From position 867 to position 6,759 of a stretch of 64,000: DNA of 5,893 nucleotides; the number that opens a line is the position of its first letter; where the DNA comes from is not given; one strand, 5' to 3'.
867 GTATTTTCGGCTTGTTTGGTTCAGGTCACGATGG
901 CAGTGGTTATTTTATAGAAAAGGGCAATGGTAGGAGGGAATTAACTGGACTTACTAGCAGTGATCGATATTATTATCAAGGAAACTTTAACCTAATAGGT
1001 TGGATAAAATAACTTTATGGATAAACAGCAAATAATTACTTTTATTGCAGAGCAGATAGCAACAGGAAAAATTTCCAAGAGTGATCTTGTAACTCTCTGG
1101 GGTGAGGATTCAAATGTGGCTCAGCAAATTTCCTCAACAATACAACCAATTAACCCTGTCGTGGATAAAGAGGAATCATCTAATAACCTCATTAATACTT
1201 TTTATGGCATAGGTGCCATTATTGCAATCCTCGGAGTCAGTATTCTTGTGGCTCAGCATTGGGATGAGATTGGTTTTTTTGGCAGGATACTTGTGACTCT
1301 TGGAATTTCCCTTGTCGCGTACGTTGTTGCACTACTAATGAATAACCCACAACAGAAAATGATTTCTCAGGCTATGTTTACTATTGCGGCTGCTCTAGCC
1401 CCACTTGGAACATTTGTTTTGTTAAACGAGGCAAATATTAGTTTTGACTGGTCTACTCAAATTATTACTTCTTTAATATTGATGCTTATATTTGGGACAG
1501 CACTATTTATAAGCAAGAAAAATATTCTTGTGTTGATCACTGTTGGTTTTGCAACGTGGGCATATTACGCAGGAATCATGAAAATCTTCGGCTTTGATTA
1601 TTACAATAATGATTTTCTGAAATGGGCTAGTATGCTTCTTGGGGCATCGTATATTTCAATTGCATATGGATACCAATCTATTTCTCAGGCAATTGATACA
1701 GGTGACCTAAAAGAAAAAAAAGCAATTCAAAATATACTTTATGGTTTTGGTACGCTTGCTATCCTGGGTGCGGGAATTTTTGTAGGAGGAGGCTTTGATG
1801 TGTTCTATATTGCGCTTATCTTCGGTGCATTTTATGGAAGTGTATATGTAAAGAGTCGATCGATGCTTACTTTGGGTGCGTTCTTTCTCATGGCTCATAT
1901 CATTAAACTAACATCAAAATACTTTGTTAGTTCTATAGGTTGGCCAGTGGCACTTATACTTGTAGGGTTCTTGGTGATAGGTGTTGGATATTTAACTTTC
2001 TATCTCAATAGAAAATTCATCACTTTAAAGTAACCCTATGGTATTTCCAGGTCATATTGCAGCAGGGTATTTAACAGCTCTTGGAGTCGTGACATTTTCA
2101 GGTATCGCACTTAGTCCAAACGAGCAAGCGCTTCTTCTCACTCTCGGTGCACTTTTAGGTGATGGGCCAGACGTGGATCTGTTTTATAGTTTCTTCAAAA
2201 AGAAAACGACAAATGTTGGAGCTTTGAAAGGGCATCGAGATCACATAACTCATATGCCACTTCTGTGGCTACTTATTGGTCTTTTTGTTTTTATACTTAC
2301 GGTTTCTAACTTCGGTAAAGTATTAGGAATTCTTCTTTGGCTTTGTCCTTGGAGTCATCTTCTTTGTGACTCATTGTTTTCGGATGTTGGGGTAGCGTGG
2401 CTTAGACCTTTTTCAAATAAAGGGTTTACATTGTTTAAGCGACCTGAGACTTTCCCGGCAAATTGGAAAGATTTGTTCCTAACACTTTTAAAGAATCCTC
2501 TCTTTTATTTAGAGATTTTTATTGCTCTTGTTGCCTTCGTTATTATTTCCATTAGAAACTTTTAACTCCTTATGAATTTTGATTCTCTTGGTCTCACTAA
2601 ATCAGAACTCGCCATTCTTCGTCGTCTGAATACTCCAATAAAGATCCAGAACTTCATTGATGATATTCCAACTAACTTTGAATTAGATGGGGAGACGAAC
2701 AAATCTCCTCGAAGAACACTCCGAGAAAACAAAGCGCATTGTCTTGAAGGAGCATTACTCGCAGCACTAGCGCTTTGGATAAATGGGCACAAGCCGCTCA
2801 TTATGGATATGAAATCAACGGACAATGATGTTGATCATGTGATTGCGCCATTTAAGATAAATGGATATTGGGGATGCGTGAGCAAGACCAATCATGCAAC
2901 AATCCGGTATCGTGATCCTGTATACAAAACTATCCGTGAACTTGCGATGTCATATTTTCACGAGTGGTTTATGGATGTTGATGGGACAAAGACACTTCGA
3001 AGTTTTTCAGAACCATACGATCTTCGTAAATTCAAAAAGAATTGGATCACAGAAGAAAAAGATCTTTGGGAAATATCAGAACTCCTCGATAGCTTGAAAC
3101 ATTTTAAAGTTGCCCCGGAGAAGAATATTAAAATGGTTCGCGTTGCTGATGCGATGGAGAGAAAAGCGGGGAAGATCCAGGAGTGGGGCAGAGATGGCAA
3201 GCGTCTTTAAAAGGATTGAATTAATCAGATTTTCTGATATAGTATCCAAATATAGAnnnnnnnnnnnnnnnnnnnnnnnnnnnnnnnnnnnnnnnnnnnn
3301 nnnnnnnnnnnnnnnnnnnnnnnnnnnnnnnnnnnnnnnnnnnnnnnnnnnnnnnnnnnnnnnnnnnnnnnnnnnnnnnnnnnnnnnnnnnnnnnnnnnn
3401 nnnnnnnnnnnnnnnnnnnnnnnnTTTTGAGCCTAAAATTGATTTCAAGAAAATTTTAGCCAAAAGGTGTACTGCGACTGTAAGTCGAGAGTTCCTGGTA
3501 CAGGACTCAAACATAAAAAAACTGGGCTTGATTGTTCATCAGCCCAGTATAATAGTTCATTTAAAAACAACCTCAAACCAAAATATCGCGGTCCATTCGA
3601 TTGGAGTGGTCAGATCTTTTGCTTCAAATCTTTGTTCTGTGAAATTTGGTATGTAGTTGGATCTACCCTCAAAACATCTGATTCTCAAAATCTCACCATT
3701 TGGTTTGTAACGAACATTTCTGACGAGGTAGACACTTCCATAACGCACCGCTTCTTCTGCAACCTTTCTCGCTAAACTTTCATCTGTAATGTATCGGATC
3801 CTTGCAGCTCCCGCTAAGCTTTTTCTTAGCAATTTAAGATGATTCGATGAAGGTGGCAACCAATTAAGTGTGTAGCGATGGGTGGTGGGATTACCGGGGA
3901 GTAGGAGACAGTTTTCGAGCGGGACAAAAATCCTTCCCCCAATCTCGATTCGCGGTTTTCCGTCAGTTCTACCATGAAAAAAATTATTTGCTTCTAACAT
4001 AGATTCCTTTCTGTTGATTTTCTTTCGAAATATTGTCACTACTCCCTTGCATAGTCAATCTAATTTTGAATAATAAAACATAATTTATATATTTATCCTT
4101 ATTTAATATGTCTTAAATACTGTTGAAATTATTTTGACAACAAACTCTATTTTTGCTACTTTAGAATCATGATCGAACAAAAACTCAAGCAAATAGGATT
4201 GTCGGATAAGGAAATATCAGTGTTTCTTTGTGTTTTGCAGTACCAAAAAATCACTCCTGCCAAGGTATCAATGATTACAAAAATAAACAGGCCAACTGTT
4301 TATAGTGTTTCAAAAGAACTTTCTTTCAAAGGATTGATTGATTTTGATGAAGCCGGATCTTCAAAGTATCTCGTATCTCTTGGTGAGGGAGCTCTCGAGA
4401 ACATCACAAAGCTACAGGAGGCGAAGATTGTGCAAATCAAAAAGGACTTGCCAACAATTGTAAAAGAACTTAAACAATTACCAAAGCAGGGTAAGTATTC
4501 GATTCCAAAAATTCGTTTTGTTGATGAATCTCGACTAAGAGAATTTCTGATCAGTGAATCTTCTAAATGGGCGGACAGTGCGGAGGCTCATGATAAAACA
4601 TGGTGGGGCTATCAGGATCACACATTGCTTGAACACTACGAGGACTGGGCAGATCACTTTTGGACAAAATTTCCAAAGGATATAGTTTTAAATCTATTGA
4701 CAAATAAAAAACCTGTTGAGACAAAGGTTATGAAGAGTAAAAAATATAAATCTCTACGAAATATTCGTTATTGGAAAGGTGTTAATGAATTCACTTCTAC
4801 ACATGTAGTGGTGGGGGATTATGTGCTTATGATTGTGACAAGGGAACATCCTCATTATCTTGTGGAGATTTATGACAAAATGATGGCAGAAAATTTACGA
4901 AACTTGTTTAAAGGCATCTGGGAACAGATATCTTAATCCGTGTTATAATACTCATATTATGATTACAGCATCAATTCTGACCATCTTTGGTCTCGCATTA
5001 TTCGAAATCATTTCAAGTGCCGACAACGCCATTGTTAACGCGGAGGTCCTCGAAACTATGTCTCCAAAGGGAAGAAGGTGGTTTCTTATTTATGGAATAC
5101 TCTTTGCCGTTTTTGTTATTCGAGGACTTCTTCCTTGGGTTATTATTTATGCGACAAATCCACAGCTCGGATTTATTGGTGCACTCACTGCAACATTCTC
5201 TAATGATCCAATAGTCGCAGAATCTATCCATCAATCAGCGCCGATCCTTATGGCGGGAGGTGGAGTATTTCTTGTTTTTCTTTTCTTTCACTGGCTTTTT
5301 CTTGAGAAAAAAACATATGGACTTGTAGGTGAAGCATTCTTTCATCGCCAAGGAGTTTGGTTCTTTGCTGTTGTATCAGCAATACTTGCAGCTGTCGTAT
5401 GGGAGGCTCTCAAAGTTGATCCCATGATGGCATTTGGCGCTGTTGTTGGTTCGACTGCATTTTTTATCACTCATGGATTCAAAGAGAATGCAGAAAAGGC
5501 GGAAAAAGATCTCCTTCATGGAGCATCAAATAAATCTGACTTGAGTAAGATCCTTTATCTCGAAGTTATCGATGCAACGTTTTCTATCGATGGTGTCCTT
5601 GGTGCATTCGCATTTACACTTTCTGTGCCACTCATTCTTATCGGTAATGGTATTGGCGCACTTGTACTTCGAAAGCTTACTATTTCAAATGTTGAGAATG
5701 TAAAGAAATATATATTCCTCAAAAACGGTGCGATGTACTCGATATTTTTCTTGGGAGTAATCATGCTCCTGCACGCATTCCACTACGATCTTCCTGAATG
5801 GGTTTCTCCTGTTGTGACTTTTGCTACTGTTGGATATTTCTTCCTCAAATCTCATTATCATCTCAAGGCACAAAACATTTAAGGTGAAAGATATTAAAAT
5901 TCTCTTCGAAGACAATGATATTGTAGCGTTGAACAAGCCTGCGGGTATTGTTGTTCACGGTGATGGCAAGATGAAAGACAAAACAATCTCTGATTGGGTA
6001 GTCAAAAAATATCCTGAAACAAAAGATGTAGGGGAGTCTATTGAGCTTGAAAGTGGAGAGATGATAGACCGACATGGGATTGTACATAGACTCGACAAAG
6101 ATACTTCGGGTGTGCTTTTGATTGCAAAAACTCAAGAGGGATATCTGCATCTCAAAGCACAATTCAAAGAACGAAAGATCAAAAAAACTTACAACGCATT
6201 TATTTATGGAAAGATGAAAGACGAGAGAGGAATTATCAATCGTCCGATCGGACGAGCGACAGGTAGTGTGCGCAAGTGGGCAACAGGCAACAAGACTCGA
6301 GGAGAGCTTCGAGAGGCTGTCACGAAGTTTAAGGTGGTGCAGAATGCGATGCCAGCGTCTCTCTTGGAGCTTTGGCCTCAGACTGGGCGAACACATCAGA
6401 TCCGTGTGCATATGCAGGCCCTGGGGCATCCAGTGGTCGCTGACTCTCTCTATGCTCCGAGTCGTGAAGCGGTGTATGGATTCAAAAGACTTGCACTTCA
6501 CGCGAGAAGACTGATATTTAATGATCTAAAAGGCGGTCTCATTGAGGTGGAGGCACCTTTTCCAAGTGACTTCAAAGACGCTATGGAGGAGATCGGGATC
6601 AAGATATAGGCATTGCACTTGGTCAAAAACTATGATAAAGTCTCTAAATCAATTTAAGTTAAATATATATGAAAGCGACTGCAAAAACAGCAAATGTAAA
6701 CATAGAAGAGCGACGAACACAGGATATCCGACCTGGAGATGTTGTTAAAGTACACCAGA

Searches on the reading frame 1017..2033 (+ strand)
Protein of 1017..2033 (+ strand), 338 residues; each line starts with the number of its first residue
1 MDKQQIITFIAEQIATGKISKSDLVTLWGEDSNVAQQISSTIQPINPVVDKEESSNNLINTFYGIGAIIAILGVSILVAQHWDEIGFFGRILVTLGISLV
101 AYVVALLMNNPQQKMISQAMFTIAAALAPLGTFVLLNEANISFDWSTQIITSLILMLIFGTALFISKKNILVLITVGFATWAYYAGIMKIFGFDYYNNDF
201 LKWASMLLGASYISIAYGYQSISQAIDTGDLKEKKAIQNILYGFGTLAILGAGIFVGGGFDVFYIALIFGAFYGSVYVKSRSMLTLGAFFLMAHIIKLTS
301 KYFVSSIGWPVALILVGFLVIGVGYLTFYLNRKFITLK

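Call 94: search_protein_families(library=pfam, proteins=[window:1017-2033:+], max_evalue=0.001)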
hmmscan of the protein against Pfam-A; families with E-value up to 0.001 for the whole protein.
window:1017-2033:+ (338 aa): 1 family
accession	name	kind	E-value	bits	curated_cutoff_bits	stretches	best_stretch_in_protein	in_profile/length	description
PF09925.14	DUF2157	-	1.4e-09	38.3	32.4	1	52-161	28-138/146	Predicted membrane protein (DUF2157)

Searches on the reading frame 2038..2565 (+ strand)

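Call 94: search_protein_families(library=pfam, proteins=[window:2038-2565:+], max_evalue=0.001)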
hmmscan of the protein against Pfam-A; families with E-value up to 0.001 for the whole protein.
window:2038-2565:+ (175 aa): 1 family
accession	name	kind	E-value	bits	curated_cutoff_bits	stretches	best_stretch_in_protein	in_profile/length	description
PF04307.19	YdjM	-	5.5e-16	59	29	1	1-145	1-140/176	YdjM inner membrane protein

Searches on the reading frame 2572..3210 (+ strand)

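Call 94: search_protein_families(library=pfam, proteins=[window:2572-3210:+], max_evalue=0.001)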
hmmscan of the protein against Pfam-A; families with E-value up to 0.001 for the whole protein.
window:2572-3210:+ (212 aa): 1 family
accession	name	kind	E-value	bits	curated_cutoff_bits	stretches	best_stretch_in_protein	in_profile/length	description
PF04473.18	DUF553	-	0.00055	19.8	20.5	0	40-100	47-108/140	Transglutaminase-like domain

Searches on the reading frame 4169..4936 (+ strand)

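Call 94: search_protein_families(library=pfam, proteins=[window:4169-4936:+], max_evalue=0.001)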
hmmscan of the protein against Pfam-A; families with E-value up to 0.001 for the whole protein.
window:4169-4936:+ (255 aa): 1 family
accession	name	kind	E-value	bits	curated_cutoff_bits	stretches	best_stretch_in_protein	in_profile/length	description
PF01978.25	TrmB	-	1.2e-09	38.3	25.6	1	6-64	1-59/68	Sugar-specific transcriptional regulator TrmB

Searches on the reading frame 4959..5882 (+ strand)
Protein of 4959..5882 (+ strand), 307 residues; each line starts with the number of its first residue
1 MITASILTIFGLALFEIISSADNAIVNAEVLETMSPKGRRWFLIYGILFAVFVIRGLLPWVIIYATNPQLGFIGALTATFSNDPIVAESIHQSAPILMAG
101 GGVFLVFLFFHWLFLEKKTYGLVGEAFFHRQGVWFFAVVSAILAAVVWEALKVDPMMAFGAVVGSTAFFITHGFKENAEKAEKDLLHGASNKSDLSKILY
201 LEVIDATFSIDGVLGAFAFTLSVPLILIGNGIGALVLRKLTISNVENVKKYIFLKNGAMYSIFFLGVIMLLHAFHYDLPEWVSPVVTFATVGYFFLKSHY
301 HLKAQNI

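Call 94: search_protein_families(library=pfam, proteins=[window:4959-5882:+], max_evalue=0.001)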
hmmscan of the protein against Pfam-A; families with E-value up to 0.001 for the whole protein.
window:4959-5882:+ (307 aa): 2 families
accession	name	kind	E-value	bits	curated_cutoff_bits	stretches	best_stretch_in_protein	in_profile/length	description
PF04332.21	DUF475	-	3.6e-47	162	27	1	22-299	2-287/293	Protein of unknown function (DUF475)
PF03741.22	TerC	-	3.2e-18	66.5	27.8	2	136-272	41-177/178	Integral membrane protein TerC family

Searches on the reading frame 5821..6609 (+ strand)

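Call 94: search_protein_families(library=pfam, proteins=[window:5821-6609:+], max_evalue=0.001)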
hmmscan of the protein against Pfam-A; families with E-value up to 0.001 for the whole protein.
window:5821-6609:+ (262 aa): 1 family
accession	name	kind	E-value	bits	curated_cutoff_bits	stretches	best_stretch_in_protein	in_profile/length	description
PF00849.27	PseudoU_synth_2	-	1.4e-32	113.5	26.8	1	34-200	2-152/152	RNA pseudouridylate synthase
